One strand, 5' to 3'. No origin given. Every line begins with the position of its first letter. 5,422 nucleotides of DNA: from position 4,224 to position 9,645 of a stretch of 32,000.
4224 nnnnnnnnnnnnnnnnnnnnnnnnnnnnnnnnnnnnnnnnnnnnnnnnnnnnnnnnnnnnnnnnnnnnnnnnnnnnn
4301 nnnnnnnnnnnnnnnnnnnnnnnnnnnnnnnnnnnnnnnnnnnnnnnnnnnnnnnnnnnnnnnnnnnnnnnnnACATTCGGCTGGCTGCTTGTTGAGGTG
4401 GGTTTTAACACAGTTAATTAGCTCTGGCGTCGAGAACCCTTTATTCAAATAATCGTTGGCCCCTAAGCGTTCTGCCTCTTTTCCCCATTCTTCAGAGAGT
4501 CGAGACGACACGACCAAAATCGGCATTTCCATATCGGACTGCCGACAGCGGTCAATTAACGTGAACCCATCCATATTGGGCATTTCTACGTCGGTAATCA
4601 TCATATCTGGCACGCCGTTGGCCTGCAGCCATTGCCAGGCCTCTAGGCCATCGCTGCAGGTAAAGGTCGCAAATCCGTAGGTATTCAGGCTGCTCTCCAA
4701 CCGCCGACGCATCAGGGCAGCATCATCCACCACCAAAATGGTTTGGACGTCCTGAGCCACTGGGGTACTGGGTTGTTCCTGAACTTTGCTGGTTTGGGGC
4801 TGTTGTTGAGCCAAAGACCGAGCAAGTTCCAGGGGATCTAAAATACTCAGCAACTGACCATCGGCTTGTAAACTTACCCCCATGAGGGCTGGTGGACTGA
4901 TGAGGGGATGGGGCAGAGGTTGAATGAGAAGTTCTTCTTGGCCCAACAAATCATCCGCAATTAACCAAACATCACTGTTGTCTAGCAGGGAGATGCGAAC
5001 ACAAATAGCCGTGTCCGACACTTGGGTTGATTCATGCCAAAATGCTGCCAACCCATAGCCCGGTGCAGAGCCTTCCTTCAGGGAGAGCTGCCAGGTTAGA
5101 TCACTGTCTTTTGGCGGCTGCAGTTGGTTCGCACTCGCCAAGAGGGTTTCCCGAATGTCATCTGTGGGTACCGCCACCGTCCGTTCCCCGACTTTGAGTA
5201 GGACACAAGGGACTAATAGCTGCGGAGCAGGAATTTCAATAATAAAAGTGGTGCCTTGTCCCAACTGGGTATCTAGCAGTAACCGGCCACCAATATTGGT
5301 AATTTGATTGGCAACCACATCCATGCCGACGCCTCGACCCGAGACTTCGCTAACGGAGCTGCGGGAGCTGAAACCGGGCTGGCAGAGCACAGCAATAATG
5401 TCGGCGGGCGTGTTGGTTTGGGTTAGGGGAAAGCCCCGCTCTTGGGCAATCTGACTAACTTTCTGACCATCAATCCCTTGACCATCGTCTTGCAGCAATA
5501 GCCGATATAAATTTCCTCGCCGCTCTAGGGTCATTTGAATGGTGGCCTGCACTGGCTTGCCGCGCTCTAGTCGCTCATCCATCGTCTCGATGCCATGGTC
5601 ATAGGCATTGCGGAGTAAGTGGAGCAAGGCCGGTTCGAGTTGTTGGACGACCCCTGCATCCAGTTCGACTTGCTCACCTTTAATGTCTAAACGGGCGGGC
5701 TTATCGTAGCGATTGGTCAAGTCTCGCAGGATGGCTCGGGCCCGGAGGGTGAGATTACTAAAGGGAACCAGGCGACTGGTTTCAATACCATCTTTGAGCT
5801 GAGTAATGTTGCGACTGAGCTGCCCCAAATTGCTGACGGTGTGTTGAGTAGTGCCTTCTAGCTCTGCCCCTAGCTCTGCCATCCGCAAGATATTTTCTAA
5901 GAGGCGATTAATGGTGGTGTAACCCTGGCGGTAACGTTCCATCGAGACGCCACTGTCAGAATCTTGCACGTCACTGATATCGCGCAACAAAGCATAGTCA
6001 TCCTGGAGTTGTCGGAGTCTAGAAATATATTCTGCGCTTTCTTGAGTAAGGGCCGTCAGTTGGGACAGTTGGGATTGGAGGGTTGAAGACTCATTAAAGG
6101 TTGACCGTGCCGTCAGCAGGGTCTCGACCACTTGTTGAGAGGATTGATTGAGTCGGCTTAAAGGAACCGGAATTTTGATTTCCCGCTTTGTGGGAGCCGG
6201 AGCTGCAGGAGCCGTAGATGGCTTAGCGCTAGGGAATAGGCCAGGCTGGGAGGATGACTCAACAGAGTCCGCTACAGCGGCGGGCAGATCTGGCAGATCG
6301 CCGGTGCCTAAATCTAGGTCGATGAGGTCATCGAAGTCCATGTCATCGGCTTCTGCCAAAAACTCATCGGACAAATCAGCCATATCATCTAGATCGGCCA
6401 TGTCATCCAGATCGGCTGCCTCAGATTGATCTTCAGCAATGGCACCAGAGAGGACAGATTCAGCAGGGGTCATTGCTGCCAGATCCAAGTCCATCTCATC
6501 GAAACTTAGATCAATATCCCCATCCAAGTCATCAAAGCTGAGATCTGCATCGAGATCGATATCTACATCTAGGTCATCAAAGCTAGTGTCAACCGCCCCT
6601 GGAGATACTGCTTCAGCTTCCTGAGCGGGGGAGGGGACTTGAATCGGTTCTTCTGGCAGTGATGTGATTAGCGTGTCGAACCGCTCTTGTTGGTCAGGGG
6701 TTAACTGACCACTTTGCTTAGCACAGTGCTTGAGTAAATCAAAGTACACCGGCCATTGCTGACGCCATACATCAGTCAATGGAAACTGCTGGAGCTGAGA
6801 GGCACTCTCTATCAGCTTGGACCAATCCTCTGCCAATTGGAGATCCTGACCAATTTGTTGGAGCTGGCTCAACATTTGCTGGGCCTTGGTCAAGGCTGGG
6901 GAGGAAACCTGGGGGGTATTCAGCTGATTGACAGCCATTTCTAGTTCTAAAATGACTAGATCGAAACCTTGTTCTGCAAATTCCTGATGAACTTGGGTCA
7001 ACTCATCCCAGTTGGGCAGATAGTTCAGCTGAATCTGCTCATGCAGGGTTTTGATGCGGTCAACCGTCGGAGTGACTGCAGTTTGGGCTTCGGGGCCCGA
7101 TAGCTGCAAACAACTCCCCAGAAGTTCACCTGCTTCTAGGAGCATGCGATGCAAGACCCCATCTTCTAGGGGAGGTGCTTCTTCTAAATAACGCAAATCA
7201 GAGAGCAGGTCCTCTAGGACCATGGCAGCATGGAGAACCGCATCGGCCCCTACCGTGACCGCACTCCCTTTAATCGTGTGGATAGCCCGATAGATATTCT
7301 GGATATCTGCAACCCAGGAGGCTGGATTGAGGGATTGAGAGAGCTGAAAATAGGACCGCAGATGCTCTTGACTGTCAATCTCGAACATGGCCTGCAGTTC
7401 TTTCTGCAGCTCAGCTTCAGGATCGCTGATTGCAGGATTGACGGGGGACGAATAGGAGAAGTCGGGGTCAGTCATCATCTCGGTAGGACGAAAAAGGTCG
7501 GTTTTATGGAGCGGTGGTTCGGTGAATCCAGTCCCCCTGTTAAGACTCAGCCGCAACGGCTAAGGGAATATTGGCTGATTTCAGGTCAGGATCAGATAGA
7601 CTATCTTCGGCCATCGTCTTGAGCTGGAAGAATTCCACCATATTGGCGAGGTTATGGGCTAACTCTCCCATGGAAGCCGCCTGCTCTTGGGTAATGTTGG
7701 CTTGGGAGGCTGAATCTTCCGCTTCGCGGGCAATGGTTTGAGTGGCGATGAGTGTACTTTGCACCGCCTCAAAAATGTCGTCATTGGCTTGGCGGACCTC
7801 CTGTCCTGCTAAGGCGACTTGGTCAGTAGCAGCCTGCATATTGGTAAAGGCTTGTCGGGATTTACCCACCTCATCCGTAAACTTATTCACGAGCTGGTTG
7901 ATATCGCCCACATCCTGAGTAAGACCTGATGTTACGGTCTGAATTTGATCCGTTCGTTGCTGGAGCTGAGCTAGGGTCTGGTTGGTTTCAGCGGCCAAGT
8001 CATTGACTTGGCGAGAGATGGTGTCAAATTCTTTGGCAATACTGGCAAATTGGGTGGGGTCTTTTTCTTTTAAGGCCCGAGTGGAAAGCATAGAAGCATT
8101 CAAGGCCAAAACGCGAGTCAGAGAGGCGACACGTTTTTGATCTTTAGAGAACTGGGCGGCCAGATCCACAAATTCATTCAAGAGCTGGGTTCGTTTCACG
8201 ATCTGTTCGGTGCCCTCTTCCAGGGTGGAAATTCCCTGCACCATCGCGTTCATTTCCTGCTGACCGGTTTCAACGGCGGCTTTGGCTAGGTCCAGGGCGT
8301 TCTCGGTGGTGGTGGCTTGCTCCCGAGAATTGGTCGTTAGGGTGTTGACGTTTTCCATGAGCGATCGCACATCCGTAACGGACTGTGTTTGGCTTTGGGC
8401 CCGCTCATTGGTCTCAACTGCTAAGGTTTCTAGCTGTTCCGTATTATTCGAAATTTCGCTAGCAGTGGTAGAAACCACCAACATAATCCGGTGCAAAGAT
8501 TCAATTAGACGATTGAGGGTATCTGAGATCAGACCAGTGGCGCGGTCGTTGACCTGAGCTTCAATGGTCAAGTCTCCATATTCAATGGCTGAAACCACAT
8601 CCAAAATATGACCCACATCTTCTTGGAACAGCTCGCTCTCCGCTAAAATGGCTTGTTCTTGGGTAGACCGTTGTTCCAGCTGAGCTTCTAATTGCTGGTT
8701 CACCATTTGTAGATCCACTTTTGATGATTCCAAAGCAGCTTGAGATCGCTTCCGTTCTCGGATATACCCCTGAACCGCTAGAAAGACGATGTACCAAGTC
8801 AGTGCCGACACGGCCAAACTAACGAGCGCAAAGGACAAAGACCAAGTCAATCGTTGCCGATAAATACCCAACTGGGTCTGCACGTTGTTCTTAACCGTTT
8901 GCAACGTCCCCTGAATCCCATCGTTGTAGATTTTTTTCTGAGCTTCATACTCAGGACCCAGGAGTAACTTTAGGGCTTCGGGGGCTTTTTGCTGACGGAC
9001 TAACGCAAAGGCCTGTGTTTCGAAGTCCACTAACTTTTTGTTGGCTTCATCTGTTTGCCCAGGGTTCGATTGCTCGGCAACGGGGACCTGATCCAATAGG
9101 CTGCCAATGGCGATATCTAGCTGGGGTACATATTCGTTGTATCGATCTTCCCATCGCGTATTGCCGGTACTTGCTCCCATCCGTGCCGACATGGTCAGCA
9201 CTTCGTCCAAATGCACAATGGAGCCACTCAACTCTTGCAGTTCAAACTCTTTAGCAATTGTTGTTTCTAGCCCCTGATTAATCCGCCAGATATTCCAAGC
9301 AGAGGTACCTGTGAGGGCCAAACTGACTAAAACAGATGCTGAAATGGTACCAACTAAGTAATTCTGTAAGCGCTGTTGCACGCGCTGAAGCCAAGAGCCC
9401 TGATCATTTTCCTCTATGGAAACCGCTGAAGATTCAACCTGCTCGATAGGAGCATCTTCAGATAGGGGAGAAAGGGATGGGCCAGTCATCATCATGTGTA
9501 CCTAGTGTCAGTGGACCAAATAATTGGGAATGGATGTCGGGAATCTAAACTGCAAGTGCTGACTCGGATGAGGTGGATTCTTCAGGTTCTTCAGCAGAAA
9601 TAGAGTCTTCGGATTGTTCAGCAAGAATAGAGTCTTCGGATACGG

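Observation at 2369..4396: Translationally coupled three-gene cassette: two paralogous pol-beta nucleotidyltransferases flanking a small unknown protein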

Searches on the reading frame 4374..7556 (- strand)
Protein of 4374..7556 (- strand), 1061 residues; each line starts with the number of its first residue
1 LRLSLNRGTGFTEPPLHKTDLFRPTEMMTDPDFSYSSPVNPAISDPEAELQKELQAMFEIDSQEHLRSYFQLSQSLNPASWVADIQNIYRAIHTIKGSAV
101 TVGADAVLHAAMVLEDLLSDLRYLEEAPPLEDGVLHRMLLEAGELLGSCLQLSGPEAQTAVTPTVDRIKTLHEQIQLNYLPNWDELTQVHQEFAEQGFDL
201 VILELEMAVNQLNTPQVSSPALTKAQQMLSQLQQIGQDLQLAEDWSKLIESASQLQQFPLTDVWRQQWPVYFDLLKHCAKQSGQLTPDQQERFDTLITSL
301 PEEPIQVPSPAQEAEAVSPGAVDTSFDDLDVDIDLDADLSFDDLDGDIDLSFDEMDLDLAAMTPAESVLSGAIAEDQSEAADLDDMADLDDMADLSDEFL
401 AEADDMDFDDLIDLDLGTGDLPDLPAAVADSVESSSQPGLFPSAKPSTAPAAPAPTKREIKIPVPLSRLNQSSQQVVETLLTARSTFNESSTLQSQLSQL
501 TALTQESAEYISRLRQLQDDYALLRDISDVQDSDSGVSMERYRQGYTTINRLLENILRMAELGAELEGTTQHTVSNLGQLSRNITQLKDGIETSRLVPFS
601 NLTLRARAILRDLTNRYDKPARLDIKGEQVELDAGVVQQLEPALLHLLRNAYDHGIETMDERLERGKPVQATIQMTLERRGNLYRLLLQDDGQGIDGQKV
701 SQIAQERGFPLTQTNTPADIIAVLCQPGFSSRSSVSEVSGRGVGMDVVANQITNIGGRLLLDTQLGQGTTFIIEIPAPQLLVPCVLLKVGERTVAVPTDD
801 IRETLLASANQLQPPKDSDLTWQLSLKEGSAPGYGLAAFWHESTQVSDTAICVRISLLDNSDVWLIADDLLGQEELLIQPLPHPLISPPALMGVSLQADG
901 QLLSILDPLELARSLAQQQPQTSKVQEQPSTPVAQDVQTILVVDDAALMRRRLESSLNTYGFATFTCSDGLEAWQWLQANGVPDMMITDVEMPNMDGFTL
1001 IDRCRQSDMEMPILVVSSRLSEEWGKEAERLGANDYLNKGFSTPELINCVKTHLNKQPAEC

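Call 63: search_protein_families(library=pfam, proteins=[window:4374-7556:-], max_evalue=0.001)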
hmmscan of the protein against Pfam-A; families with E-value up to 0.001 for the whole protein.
window:4374-7556:- (1061 aa): 4 families
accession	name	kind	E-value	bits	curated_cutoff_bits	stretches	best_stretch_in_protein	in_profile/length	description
PF00072.30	Response_reg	-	1.7e-26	93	30.2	1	940-1050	1-110/111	Response regulator receiver domain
PF02518.31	HATPase_c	-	7e-12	46.2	26.4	1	639-778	5-110/111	Histidine kinase-, DNA gyrase B-, and HSP90-like ATPase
PF01627.28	Hpt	-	1.8e-08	34.9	24.6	1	54-139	2-78/84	Hpt domain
PF01584.24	CheW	-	6.2e-08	32.8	23.5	1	784-914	2-136/138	CheW-like domain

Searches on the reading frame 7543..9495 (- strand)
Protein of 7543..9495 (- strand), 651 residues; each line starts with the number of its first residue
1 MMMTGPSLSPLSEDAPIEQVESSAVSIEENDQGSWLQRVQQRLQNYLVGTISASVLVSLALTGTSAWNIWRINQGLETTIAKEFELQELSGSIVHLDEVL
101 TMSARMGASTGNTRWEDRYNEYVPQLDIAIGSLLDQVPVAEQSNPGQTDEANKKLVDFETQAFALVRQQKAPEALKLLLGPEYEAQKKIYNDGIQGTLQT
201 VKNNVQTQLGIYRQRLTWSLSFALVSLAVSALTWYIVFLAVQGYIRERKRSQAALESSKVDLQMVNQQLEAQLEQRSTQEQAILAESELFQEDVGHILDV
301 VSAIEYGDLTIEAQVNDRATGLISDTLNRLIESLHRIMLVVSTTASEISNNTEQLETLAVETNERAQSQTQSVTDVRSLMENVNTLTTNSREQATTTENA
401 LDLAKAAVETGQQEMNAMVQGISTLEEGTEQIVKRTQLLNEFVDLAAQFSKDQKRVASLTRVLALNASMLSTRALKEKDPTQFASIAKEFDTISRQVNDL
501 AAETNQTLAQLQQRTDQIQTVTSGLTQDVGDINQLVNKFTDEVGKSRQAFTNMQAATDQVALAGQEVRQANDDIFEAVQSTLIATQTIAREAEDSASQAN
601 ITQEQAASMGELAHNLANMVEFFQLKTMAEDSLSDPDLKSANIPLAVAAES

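Call 63: search_protein_families(library=pfam, proteins=[window:7543-9495:-], max_evalue=0.001)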
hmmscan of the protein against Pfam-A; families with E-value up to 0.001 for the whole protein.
window:7543-9495:- (651 aa): 1 family
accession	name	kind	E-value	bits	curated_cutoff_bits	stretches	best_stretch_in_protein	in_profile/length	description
PF06103.16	DUF948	-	0.00089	19.8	37.2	1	484-539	36-87/89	Bacterial protein of unknown function (DUF948)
